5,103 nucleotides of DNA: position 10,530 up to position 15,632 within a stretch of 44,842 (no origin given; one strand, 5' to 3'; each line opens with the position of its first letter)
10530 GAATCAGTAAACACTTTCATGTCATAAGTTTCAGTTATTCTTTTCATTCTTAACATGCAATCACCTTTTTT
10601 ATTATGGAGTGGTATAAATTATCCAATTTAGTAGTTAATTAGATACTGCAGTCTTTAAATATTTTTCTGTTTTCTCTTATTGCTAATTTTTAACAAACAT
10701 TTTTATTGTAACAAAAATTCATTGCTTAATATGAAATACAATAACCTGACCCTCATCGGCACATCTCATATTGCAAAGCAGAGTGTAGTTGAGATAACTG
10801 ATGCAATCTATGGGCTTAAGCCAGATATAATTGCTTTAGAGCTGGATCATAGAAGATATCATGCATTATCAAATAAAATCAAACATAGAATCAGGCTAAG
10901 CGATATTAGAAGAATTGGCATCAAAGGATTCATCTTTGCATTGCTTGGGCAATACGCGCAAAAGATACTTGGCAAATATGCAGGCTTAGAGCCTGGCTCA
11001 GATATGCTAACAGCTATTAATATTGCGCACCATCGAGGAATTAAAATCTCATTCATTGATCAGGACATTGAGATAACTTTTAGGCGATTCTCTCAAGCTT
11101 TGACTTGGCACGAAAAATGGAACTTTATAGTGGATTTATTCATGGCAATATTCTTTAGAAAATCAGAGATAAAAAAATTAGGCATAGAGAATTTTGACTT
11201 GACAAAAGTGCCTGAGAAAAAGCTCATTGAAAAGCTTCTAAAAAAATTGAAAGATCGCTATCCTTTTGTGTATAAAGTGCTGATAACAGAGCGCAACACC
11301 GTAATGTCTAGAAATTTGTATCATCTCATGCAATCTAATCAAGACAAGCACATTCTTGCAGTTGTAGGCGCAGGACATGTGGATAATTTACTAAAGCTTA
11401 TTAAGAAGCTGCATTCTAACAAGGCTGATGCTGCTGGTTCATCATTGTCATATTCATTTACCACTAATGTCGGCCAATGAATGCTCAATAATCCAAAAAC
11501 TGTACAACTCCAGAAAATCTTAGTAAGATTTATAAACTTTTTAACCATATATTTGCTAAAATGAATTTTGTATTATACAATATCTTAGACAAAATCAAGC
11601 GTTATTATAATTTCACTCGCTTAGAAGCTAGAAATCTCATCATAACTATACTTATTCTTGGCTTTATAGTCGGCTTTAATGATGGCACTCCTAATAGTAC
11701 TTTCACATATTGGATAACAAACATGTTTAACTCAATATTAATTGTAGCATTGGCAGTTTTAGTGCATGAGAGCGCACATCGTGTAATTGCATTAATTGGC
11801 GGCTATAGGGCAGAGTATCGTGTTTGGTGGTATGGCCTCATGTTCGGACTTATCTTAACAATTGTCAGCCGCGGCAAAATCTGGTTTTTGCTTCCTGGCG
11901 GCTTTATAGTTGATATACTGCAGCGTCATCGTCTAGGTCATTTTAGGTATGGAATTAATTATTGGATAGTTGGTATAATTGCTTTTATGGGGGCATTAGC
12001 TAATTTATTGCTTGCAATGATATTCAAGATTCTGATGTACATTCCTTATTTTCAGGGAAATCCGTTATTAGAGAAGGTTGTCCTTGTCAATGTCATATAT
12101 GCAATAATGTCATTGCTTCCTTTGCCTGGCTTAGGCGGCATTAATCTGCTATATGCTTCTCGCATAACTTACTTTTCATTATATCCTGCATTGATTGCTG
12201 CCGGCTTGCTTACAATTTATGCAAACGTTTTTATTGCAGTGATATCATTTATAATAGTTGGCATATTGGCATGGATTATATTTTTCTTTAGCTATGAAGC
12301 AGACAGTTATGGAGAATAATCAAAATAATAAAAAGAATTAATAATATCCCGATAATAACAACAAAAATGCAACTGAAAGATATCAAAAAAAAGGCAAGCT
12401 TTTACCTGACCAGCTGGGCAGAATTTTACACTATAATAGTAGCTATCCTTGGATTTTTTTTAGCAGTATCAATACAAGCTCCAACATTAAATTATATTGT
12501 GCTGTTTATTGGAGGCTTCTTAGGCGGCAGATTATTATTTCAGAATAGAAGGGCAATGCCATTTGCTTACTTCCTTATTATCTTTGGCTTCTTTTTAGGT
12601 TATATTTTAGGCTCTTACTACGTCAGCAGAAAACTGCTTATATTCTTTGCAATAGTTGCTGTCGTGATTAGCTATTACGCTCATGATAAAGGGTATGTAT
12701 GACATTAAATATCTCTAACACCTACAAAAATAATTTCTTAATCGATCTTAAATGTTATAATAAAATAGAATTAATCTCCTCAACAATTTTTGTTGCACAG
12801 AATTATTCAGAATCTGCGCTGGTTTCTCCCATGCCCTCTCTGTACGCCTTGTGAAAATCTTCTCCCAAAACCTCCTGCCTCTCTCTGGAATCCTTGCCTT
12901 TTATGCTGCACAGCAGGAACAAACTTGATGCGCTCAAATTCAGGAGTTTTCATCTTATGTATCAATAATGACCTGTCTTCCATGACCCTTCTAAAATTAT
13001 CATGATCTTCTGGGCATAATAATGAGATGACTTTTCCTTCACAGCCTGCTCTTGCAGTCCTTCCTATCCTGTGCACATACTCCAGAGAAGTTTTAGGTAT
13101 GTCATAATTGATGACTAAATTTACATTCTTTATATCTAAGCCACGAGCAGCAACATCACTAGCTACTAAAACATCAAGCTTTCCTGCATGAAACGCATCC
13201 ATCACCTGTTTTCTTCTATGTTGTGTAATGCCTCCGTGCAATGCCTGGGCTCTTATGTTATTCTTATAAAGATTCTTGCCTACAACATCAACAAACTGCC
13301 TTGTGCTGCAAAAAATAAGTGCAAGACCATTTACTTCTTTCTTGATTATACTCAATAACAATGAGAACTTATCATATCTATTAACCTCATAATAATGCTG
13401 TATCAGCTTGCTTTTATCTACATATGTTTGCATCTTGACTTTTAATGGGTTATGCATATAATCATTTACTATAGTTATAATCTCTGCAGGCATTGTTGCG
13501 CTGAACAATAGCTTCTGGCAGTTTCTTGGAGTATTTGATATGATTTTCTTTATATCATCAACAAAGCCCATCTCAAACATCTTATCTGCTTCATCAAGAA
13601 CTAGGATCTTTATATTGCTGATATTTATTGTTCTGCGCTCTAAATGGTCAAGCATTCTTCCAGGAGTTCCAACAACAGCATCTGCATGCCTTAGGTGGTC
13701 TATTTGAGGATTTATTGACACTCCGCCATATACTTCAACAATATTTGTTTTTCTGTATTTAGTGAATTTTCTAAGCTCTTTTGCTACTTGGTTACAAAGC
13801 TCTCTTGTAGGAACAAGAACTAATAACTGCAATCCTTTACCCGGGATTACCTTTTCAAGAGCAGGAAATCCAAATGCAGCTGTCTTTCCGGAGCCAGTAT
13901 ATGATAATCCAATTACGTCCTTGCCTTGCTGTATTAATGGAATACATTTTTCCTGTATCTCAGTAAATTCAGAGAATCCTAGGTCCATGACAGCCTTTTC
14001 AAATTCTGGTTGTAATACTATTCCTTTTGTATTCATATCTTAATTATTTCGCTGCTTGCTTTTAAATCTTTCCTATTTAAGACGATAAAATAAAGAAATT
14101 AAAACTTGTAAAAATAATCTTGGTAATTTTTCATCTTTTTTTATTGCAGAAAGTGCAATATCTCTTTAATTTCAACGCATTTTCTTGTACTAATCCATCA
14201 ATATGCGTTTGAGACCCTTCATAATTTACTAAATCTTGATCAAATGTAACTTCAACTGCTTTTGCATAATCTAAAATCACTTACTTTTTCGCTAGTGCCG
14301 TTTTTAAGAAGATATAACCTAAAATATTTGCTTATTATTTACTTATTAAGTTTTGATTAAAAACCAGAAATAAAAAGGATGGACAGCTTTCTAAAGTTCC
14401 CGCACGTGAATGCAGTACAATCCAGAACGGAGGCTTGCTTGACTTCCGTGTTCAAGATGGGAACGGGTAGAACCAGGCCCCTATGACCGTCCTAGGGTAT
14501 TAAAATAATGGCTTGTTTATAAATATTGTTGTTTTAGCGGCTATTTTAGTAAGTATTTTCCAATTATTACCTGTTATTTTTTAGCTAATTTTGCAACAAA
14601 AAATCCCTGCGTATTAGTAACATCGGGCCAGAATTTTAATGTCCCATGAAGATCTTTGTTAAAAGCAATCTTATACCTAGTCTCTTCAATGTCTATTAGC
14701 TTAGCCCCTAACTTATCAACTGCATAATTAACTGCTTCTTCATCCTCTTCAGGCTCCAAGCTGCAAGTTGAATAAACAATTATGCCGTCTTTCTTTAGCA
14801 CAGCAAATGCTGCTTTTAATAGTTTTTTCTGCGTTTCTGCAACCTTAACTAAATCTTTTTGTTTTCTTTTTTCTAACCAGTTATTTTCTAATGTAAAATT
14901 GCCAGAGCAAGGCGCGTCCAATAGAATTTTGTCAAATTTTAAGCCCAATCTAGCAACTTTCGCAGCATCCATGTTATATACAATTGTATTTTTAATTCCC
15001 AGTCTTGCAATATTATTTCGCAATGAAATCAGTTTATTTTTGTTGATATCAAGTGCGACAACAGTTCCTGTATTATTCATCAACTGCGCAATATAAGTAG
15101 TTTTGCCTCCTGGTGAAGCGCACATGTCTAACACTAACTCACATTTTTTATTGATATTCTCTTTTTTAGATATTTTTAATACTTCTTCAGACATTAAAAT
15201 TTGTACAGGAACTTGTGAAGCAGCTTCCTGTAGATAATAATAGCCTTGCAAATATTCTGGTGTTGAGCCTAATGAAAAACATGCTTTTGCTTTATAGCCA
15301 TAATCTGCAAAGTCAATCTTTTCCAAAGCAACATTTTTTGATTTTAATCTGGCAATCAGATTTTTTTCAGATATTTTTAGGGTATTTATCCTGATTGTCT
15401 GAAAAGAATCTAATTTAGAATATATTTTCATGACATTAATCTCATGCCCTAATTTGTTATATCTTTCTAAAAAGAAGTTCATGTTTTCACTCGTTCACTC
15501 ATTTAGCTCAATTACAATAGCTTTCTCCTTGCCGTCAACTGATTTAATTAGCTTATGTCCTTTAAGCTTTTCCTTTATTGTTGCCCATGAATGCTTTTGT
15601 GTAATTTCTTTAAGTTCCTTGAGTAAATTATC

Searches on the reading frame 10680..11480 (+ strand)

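Call 5: search_protein_families(library=pfam, proteins=[window:10680-11480:+])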
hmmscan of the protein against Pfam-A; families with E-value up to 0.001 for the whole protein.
window:10680-11480:+ (266 aa): 1 family
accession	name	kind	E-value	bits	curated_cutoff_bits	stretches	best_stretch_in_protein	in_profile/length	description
PF01963.22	TraB_PrgY_gumN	-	1e-20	75.2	26.8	1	23-235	12-245/263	TraB/PrgY/gumN family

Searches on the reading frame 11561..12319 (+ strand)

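Call 6: search_protein_families(library=pfam, proteins=[window:11561-12319:+])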
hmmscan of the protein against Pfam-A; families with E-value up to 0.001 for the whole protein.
window:11561-12319:+ (252 aa): 1 family
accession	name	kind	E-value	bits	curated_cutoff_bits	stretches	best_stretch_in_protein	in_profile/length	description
PF02163.28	Peptidase_M50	-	0.00017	21.4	27.2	1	59-159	3-100/221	Peptidase family M50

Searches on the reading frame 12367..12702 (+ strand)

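Call 19: search_protein_families(library=pfam, proteins=[window:12367-12702:+], max_evalue=1)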
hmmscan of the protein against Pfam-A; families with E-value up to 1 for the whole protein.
window:12367-12702:+ (111 aa): 2 families
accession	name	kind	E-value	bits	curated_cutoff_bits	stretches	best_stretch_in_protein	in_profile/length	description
PF09973.14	DUF2208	-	0.026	14.6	24.3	1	20-109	91-173/231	Predicted membrane protein (DUF2208)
PF01925.25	TauE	-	0.77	9.8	32.6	1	11-82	62-141/237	Sulfite exporter TauE/SafE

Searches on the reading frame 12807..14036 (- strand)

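Call 6: search_protein_families(library=pfam, proteins=[window:12807-14036:-])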
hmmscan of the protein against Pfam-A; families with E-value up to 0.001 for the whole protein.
window:12807-14036:- (409 aa): 3 families
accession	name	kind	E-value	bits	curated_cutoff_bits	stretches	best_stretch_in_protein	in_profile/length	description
PF00270.35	DEAD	-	2.8e-49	167.5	26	1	25-186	1-164/167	DEAD/DEAH box helicase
PF00271.37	Helicase_C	-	6.7e-33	113.7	23.5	1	223-331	2-110/110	Helicase conserved C-terminal domain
PF04851.21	ResIII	-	7.7e-09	36.1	22.5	1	39-182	24-162/164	Type III restriction enzyme, res subunit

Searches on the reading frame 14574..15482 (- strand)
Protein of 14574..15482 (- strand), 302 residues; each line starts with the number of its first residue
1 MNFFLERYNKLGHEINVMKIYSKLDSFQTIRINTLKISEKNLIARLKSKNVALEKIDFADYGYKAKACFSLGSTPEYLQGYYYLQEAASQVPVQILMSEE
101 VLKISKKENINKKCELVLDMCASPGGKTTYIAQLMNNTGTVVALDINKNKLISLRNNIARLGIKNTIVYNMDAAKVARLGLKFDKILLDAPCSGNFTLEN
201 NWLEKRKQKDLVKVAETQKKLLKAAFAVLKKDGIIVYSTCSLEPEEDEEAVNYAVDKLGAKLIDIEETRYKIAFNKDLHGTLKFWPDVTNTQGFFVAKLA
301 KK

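Call 6: search_protein_families(library=pfam, proteins=[window:14574-15482:-])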
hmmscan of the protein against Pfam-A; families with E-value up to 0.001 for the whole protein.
window:14574-15482:- (302 aa): 7 families
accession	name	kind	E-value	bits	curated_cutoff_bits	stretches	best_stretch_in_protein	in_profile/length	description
PF01189.24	Methyltr_RsmB-F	-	9.1e-57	192.4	27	1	114-299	9-198/199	16S rRNA methyltransferase RsmB/F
PF17125.10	Methyltr_RsmF_N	-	1.9e-11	44.7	34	1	4-87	5-86/86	N-terminal domain of 16S rRNA methyltransferase RsmF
PF13847.12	Methyltransf_31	-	7.8e-11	42.3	27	1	116-245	6-117/145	Methyltransferase domain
PF01728.25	FtsJ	-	3.6e-10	40.5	24.1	1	103-241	11-141/181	FtsJ-like methyltransferase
PF02475.24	TRM5-TYW2_MTfase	-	2.8e-07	31.1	28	1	109-194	32-116/164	TRM5/TYW2 methyltransferase domain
PF13649.12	Methyltransf_25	-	2.3e-05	25.4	27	1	117-188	1-70/97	Methyltransferase domain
PF01209.24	Ubie_methyltran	-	0.00064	19.6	20.1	0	108-166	42-100/233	ubiE/COQ5 methyltransferase family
